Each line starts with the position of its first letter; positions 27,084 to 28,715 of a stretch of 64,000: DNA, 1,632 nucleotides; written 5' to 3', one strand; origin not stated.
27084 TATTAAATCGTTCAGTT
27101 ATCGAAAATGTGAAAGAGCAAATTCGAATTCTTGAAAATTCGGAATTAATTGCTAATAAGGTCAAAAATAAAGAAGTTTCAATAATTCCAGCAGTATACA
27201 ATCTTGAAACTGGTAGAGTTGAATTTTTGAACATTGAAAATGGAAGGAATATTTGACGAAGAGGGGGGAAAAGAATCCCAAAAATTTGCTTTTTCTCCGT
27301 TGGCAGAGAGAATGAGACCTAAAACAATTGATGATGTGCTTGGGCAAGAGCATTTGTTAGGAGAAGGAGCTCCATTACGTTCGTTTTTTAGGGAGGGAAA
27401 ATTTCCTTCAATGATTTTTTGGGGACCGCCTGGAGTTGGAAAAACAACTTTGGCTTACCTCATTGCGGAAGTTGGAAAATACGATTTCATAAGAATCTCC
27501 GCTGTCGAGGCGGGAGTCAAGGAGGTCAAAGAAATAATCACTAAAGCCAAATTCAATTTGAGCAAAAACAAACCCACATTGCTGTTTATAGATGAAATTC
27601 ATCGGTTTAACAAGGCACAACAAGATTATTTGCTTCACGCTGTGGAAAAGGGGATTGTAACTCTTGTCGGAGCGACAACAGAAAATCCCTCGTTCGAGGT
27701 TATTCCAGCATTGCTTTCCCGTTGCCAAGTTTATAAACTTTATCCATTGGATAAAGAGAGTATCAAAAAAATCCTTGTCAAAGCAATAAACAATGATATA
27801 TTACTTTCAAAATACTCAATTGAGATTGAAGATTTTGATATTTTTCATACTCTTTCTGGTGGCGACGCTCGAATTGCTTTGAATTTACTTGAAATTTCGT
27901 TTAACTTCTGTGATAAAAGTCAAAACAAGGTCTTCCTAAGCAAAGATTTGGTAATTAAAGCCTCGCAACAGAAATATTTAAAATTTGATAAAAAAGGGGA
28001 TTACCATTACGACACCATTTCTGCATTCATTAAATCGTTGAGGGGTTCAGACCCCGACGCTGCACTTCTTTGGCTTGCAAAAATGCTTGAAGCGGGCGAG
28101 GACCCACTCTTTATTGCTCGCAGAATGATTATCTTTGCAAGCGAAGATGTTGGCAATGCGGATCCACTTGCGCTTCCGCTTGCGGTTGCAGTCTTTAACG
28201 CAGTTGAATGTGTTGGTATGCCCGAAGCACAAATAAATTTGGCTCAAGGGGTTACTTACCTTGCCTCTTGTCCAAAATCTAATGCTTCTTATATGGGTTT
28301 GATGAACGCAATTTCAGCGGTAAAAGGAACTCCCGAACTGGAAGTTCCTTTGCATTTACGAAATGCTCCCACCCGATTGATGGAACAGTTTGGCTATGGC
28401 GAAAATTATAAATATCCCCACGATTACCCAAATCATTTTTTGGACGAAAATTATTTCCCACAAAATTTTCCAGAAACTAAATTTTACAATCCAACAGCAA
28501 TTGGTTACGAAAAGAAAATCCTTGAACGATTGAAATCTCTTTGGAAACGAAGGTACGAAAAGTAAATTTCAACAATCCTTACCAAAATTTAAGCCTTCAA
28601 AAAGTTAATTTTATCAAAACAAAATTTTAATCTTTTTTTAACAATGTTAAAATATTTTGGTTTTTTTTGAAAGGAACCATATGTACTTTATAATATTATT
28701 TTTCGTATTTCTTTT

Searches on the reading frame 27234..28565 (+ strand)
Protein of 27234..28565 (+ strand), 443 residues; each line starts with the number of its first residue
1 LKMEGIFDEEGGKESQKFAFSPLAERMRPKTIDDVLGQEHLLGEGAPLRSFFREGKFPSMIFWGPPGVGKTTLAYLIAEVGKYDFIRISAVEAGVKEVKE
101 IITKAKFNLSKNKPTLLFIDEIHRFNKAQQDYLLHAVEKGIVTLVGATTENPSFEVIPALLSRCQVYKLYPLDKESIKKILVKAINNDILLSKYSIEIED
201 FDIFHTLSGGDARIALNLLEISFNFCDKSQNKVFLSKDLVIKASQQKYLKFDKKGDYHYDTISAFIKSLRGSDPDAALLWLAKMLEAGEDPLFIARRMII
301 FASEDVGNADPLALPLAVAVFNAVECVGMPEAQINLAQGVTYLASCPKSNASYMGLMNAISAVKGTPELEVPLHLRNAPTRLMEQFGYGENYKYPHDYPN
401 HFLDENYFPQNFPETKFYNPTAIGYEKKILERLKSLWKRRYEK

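Call 60: search_protein_families(library=pfam, proteins=[window:27234-28565:+], max_evalue=0.00001)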
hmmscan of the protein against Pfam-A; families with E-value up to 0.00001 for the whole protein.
window:27234-28565:+ (443 aa): 5 families
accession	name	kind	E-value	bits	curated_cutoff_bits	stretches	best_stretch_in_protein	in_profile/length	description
PF12002.13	MgsA_C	-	1.2e-68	230.7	27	1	271-437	1-167/167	MgsA AAA+ ATPase C terminal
PF16193.11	AAA_assoc_2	-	6.4e-21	74.8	34.3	1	194-270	5-81/81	AAA C-terminal domain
PF00004.35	AAA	-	4e-17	63.3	21.2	1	60-166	1-125/131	ATPase family associated with various cellular activities (AAA)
PF05496.18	RuvB_N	-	2.6e-12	47.2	27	1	27-145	1-116/159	Holliday junction DNA helicase RuvB P-loop domain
PF13173.12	AAA_14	-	5.8e-08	33.3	27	1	60-173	5-124/129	AAA domain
